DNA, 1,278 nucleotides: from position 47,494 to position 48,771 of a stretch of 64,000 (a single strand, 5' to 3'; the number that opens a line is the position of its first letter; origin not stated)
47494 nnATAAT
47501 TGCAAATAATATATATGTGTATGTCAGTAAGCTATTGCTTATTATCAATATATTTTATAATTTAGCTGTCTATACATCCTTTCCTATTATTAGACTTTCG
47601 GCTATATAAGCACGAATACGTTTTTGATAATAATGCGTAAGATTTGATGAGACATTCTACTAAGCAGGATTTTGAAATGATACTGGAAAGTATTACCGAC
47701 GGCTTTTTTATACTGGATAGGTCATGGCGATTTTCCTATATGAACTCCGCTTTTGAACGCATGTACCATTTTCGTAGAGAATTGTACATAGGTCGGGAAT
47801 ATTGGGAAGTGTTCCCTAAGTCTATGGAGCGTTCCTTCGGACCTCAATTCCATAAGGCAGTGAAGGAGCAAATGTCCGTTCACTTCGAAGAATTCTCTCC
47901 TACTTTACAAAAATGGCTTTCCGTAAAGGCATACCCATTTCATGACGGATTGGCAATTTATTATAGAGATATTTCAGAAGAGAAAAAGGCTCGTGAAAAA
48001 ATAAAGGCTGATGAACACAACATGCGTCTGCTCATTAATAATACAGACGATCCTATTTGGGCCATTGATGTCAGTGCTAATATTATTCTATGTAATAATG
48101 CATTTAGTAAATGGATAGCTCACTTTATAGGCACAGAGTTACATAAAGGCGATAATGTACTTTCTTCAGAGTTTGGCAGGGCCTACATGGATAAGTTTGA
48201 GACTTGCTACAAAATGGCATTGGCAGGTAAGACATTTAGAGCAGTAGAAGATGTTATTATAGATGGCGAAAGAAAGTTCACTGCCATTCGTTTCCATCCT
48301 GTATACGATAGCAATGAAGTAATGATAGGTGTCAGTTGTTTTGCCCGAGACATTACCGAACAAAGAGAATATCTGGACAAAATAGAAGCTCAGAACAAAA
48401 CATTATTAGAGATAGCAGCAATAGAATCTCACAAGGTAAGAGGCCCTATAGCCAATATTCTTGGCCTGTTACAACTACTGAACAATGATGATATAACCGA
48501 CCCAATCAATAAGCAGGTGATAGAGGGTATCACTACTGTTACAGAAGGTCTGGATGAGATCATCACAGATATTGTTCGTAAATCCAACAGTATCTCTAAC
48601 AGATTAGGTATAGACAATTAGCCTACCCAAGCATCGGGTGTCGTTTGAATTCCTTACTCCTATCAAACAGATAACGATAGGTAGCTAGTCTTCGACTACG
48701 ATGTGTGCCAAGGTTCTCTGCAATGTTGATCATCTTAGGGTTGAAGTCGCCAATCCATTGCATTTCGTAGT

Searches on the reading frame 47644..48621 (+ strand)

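Call 7: search_protein_families(library=pfam, proteins=[window:47644-48621:+], max_evalue=0.01)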
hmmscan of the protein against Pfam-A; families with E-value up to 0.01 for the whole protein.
window:47644-48621:+ (325 aa): 6 families
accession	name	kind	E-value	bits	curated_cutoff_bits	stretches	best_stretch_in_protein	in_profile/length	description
PF08448.16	PAS_4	-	2e-22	79.9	23.1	2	14-114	1-109/110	PAS fold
PF00989.32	PAS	-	8.2e-18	64.9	22.6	2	9-88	2-81/113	PAS fold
PF13188.13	PAS_8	-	9.3e-12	44.8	21.8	1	10-58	3-48/65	PAS domain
PF13426.13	PAS_9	-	8.2e-11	42.5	27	2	19-111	2-102/103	PAS domain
PF00512.31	HisKA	-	2.5e-06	27.9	26.9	1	261-310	9-57/66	His Kinase A (phospho-acceptor) domain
PF12860.13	PAS_7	-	8.8e-05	23.1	27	1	14-117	1-114/115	PAS fold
